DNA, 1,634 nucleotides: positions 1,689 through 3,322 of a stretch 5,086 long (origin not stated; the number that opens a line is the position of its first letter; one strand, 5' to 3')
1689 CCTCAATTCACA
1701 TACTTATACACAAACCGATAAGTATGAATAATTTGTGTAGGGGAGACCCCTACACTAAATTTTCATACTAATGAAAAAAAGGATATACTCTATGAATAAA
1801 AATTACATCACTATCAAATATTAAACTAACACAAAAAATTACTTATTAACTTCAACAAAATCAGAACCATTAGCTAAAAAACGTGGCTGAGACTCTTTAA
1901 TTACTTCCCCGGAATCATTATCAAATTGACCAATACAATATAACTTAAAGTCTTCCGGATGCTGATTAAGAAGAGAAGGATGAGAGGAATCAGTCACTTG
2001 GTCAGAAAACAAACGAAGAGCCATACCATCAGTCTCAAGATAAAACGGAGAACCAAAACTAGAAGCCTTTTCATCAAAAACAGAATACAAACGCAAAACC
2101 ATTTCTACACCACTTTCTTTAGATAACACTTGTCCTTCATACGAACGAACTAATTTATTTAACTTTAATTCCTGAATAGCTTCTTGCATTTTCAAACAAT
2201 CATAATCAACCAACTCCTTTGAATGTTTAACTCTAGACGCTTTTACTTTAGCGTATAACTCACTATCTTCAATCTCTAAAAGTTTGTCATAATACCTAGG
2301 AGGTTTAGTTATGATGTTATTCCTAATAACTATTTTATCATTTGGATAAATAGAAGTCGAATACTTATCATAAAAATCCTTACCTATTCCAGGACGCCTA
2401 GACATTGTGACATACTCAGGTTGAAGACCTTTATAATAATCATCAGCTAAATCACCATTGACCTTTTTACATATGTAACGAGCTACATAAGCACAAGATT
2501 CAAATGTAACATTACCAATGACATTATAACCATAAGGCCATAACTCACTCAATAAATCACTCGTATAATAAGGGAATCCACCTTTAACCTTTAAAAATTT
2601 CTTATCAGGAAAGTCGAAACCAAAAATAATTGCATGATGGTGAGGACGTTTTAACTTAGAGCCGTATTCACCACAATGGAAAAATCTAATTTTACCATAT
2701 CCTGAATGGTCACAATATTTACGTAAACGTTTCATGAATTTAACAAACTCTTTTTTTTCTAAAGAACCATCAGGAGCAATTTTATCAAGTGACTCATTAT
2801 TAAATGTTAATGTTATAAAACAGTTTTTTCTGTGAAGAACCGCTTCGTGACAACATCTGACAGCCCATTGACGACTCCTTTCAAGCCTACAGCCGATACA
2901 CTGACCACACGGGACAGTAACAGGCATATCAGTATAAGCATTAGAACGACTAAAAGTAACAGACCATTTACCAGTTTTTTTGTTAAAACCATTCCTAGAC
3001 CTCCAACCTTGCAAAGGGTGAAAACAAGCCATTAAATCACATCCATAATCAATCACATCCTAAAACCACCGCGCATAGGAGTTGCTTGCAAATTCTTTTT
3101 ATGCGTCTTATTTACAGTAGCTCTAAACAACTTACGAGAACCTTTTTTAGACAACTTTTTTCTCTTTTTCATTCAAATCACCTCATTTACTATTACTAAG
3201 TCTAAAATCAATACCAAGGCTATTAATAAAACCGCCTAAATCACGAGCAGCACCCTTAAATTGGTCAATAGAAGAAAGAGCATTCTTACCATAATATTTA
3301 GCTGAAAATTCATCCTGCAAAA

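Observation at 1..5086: Complete 5008-nt circular gokushovirus-like genome, permuted so that the capsid gene is split by the window edge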

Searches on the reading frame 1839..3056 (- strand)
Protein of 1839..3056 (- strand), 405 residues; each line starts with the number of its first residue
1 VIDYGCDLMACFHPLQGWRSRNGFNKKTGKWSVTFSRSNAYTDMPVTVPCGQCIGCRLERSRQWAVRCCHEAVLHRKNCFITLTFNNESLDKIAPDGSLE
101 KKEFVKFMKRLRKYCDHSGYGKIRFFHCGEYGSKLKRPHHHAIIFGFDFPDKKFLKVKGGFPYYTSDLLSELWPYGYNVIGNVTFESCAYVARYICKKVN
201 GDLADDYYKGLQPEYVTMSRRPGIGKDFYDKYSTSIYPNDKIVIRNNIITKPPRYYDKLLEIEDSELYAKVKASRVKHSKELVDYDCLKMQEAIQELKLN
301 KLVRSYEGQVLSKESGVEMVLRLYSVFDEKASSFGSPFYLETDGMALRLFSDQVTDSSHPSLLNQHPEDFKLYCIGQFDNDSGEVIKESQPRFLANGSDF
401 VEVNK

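Call 4: search_protein_families(library=pfam, max_evalue=0.01, proteins=[window:1839-3056:-])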
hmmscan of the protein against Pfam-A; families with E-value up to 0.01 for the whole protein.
window:1839-3056:- (405 aa): 2 families
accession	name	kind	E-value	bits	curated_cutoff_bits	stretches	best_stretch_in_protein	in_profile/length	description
PF20577.3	Phage_ORF5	-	5.1e-23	80.9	27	1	323-398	1-74/75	Phage ORF5 protein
PF23343.2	REP_ORF2-G2P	-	1e-20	74.3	27.8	1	78-198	1-98/99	Replication-associated protein ORF2/G2P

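Call 5: search_protein_families(library=phrogs, max_evalue=0.01, proteins=[window:1839-3056:-])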
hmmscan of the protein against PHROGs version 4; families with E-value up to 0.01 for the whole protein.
window:1839-3056:- (405 aa): 5 families
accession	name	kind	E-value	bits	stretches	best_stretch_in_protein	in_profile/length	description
phrog_942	-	DNA, RNA and nucleotide metabolism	9e-120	402.3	1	8-330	58-375/501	replication initiation protein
phrog_29197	-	unknown function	5e-37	128.7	1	9-147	1-170/187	-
phrog_1670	-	DNA, RNA and nucleotide metabolism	3.8e-25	88.6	1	319-403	1-83/96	DNA binding protein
phrog_3584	-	DNA, RNA and nucleotide metabolism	2.3e-08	34.8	1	76-145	67-135/265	replication initiation protein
phrog_713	-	DNA, RNA and nucleotide metabolism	0.0064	16.4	0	80-177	122-225/432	DNA replication initiation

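Call 7: search_dna_similar(query=window:1839-3056:-, collection=phages, mode=protein, max_rows=30)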
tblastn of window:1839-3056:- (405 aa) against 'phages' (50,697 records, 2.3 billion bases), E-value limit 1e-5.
Records with a match: 3570; places in all: 3603; records where one place covers at least 80% of the query: 605.
Best place of each record, by identity: 95-99% 1; 60-80% 1; <60% 3568.
By first word of the organism name: bajarodmic 1044; Microviridae 936; Dulem 404; Microvirus 135; Dipodfec 111; Tortoise 110; Blackfly 107; Capybara 101; Gokushovirus 88; Sigmofec 77; and 32 more.
By host as written in the record: - 1345; Peromyscus fraterculus 522; Ciona robusta 251; Varecia variegata 182; Gopherus morafkai 110; Austrosimulium ungulatum 107; Hydrochoerus hydrochaeris 101; porcine 91; and 76 more.
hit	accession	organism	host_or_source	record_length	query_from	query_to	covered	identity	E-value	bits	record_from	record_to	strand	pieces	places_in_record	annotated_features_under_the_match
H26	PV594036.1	Microviridae sp.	Homo sapiens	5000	1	405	100%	98.5%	0e+0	834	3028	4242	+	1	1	replication-associated protein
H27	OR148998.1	Microvirus D_HF4_298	Homo sapiens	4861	8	405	98%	65.7%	0e+0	580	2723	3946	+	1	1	replication initiator protein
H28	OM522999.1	Chifec microvirus UA13_24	Tadarida brasiliensis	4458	8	398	96%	49.4%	2e-99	388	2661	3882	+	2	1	replication initiator protein | nonstructural protein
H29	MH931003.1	Termite gut associated microvirus 1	Coptotermes formosanus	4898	9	400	94%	50.7%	6e-103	396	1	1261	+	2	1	replication initiator protein | nonstructural protein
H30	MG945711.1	Microviridae sp.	dog feces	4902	9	405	95%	49.5%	9e-100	389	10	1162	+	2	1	similar to VP4 | similar to VP5 | similar to VP3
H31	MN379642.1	Chicken microvirus mg7_16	Gallus gallus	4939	8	401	95%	49.9%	6e-100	389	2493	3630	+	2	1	replication initiator protein | nonstructural protein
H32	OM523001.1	Chifec microvirus UA13_18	Tadarida brasiliensis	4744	5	403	98%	48.0%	2e-101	395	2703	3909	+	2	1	replication initiator protein | nonstructural protein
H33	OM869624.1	Peromfec virus RodF8_61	Peromyscus boylii; specimen_voucher: ...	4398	9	405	95%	49.1%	1e-100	390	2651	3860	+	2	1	replication initiator protein | nonstructural protein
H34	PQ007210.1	bajarodmic virus 957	Peromyscus fraterculus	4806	7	385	90%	51.6%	2e-96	378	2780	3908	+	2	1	replication initiator protein | nonstructural protein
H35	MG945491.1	Microviridae sp.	dog feces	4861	9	396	96%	48.1%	3e-111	362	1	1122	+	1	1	similar to VP4 | similar to VP5 | similar to VP3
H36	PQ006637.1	bajarodmic virus 480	Peromyscus fraterculus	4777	9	401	95%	48.6%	4e-91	360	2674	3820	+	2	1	replication initiator protein | nonstructural protein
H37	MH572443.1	Microviridae sp.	Ciona robusta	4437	8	385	93%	49.1%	7e-97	379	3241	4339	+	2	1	replication initiator protein | nonstructural protein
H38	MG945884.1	Microviridae sp.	pig feces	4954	8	405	96%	46.9%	6e-84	354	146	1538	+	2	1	similar to VP4 | similar to VP5 | similar to VP3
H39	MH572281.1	Microviridae sp.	Ciona robusta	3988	8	401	95%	47.3%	4e-88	350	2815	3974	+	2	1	replication initiator protein | nonstructural protein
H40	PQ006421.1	bajarodmic virus 312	Peromyscus fraterculus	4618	5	401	98%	45.5%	3e-91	361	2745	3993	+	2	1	replication initiator protein | nonstructural protein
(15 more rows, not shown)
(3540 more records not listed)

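Call 22: find_homologous_proteins(query=window:1839-3032:-, max_evalue=1e-20)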
Query window:1839-3032:- (397 aa): 8000 proteins with E <= 1e-20 among 8000 candidates; the best 120 are listed.
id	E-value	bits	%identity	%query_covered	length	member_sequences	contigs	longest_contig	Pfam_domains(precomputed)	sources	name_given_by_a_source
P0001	4.8e-272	920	97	100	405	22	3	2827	PF23343.3,PF20577.5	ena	-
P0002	7.5e-186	636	66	100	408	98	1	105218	PF23343.3,PF20577.5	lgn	-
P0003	1.2e-145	504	55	99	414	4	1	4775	PF23343.3,PF20577.5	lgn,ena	-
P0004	1.7e-140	487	55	100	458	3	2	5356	PF23343.3,PF20577.5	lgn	-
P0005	1.1e-112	395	56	75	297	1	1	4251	PF23343.3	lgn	-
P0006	1.7e-107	378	54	75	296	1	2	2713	PF23343.3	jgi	jgi:hypothetical protein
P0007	2.6e-107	378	54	75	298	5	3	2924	PF23343.3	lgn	-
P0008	1.9e-106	375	53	75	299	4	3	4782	PF23343.3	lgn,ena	-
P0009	3.0e-106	374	54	75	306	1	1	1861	PF23343.3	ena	-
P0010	4.6e-106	374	55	75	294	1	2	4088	PF23343.3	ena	-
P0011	5.3e-106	373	54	75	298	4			PF23343.3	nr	nr:MAG: replication initiator protein [Microvirus sp.]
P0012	1.7e-105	372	54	75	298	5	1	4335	PF23343.3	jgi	-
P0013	4.3e-105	370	52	76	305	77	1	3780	PF23343.3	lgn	-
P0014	1.7e-104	368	54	75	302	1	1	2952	PF23343.3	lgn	-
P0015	4.0e-104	367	53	75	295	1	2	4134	PF23343.3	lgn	-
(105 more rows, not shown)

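Call 24: find_encoding_contigs(protein=P0002, flank=10000, max_places=6)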
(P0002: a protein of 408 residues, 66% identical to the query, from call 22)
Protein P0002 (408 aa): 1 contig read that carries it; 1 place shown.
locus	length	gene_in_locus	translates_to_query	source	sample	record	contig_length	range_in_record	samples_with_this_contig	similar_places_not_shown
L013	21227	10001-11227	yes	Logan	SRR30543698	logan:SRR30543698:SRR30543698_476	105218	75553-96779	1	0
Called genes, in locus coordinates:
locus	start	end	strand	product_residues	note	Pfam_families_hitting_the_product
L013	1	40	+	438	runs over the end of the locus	PF01018:GTP1_OBG, PF01926:MMR_HSR1, PF02421:FeoB_N, PF09269:DUF1967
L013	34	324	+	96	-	PF01985:CRS1_YhbY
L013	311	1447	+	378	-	PF00696:AA_kinase, PF01472:PUA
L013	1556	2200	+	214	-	PF01467:CTP_transf_like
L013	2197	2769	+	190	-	PF01966:HD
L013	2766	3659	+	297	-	PF03816:LytR_cpsA_psr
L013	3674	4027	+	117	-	PF02410:RsfS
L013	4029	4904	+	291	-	PF00575:S1 (faint), PF13509:S1_2, PF21543:CvfB_2nd, PF17783:WHD_CvfB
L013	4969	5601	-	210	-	PF01726:LexA_DNA_bind, PF00717:Peptidase_S24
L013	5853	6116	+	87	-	PF01476:LysM (weak)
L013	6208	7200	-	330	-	PF00589:Phage_integrase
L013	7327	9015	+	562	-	PF02305:Phage_F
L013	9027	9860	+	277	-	-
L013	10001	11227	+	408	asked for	PF23343:REP_ORF2-G2P, PF20577:Phage_ORF5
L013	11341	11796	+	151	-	PF09675:Chlamy_scaf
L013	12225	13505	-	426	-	PF01979:Amidohydro_1, PF07969:Amidohydro_3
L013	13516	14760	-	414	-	PF05221:AdoHcyase, PF02826:2-Hacid_dh_C (weak), PF00670:AdoHcyase_NAD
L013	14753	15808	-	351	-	PF01008:IF-2B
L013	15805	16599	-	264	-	PF01048:PNP_UDP_1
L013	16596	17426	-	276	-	PF01430:HSP33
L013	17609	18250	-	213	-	PF00834:Ribul_P_3_epim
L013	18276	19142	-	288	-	PF16745:RsgA_N, PF03193:RsgA_GTPase, PF01926:MMR_HSR1 (weak)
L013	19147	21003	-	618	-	PF00069:Pkinase, PF01636:APH (faint), PF07714:PK_Tyr_Ser-Thr, PF03109:ABC1, PF06293:Kdo (weak), PF14531:Kinase-like (faint), PF03793:PASTA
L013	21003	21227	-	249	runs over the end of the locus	PF13672:PP2C_2, PF00481:PP2C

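Call 27: find_encoding_contigs(protein=P0003, flank=6000, max_places=4)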
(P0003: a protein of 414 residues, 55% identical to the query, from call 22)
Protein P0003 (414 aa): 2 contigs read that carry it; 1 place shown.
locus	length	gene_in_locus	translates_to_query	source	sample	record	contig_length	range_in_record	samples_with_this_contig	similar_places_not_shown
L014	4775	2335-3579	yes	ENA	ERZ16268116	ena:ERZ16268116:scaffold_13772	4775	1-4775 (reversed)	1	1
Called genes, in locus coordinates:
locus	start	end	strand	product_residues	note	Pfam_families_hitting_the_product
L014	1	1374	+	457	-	?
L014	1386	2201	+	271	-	-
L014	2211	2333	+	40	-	-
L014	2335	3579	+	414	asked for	PF23343:REP_ORF2-G2P, PF20577:Phage_ORF5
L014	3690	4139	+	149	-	PF09675:Chlamy_scaf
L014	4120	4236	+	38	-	-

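Call 28: find_encoding_contigs(protein=P0004, flank=6000, max_places=4)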
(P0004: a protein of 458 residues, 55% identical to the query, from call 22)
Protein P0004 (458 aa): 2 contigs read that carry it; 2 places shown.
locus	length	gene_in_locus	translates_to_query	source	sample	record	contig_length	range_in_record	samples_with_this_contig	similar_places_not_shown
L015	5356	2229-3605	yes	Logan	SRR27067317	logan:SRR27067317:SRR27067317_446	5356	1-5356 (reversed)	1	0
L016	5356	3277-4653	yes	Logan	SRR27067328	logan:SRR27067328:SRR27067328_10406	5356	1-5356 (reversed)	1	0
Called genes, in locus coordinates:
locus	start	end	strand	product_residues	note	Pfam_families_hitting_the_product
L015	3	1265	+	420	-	?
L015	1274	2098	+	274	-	-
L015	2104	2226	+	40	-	-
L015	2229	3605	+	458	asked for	PF23343:REP_ORF2-G2P, PF20577:Phage_ORF5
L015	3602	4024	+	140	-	PF09675:Chlamy_scaf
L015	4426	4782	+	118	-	-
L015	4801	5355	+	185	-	?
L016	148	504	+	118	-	-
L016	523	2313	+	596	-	PF02305:Phage_F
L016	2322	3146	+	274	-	-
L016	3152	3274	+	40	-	-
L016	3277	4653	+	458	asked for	PF23343:REP_ORF2-G2P, PF20577:Phage_ORF5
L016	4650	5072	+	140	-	PF09675:Chlamy_scaf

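Call 36: search_protein_families(library=ncbifam, max_evalue=0.001, proteins=[L013:6208-7200:-])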
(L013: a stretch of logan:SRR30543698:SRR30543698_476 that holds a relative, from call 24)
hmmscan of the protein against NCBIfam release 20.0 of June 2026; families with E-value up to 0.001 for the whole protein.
L013:6208-7200:- (330 aa): 8 families
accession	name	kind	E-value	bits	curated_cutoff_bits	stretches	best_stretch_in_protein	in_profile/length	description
TIGR02225.1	recomb_XerD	equivalog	2.1e-16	60.1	329.6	1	30-294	11-257/290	site-specific tyrosine recombinase XerD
NF040815.2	recomb_XerA_Arch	equivalog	2.2e-16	60.2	220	1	30-309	10-252/263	site-specific tyrosine recombinase/integron integrase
TIGR02224.1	recomb_XerC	equivalog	2.1e-14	53.6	335.15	1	31-303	12-269/295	tyrosine recombinase XerC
NF001399.0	PRK00283.1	subfamily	2.3e-14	53.4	279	1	31-300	21-272/300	tyrosine recombinase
NF003462.0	PRK05084.1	equivalog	1.2e-12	47.3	267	1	150-313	195-346/360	tyrosine recombinase XerS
NF002331.0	PRK01287.1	subfamily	1.3e-09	37.5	371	1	133-308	145-309/365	site-specific tyrosine recombinase XerC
NF007370.0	PRK09870.1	subfamily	0.00038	20.1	221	0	130-308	13-176/200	tyrosine-type DNA invertase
NF040693.1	recomb_GmtY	equivalog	0.00043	19.6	340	0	260-311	378-432/441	gamma-mobile-trio recombinase GmtY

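Call 64: list_cluster_members(proteins=[L013:6208-7197:-, L013:4969-5598:-, L013:13516-14757:-])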
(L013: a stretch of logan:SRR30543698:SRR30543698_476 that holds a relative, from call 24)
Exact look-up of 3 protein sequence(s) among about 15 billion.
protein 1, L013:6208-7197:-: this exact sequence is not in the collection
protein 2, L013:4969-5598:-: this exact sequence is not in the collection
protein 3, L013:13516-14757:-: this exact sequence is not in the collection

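Call 73: search_solved_structures(query=L013:6208-7197:-, max_evalue=0.001)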
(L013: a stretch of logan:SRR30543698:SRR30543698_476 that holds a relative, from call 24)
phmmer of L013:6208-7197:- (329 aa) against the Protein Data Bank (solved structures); distinct sequences matched with E-value up to 0.001: 16.
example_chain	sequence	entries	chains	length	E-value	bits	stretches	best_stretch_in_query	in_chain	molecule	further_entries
4a8e_A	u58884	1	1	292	2.6e-07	33.1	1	145-307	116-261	PROBABLE TYROSINE RECOMBINASE XERC-LIKE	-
1a0p_A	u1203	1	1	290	1.5e-06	30.7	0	254-308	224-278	SITE-SPECIFIC RECOMBINASE XERD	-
5dcf_A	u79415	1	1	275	1.6e-05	27.2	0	254-308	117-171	Tyrosine recombinase XerD,DNA translocase FtsK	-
7rhz_B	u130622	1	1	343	2.3e-05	26.7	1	45-318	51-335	Recombinase cre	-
7rhy_A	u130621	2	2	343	2.6e-05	26.5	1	45-318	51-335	Recombinase cre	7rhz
1pvp_A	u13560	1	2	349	3.7e-05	26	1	45-317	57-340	Recombinase cre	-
1xns_A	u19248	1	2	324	3.8e-05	26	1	45-319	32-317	Recombinase CRE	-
1crx_A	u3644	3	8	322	4.4e-05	25.8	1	45-316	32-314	Cre recombinase | Recombinase cre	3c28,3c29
1nzb_A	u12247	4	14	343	4.4e-05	25.8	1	45-318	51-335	Cre recombinase | PROTEIN (CRE RECOMBINASE) | Recombinase cre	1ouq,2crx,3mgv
1q3u_A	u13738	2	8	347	4.5e-05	25.8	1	45-318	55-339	Cre recombinase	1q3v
1kbu_A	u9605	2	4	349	4.6e-05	25.7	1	45-318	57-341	CRE RECOMBINASE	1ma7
1pvq_A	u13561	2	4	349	5.9e-05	25.4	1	45-318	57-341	Recombinase cre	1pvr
1xo0_A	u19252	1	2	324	9.9e-05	24.7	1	45-319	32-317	Recombinase CRE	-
4crx_A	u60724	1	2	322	0.00011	24.5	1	45-316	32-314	PROTEIN (CRE RECOMBINASE)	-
3crx_A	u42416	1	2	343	0.00011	24.4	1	45-318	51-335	CRE RECOMBINASE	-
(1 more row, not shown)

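Call 74: search_protein_families(library=pfam, max_evalue=0.01, proteins=[L013:6208-7197:-])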
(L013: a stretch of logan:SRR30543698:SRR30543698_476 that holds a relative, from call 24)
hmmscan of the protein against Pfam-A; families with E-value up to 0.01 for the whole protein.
L013:6208-7197:- (329 aa): 3 families
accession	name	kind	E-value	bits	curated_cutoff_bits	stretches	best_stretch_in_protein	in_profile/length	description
PF00589.27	Phage_integrase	-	4.7e-16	59.5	27.1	1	132-311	6-169/172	Phage integrase family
PF02899.23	Phage_int_SAM_1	-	2.6e-05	24.9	22.3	1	26-91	7-75/83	Phage integrase, N-terminal SAM-like domain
PF15066.11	CAGE1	-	0.0041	16.3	27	1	8-107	54-153/528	Cancer-associated gene protein 1 family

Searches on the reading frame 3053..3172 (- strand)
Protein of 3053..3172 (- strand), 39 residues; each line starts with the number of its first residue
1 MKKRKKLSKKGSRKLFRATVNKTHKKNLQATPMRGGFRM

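Call 4: search_protein_families(library=pfam, max_evalue=0.01, proteins=[window:3053-3172:-])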
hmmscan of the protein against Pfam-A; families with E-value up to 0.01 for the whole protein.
window:3053-3172:- (39 aa): 0 families

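Call 5: search_protein_families(library=phrogs, max_evalue=0.01, proteins=[window:3053-3172:-])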
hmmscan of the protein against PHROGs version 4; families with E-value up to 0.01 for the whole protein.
window:3053-3172:- (39 aa): 1 family
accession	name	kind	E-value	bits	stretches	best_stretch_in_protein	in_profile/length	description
phrog_10695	-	unknown function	4.8e-14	53.2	1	1-39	1-39/39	-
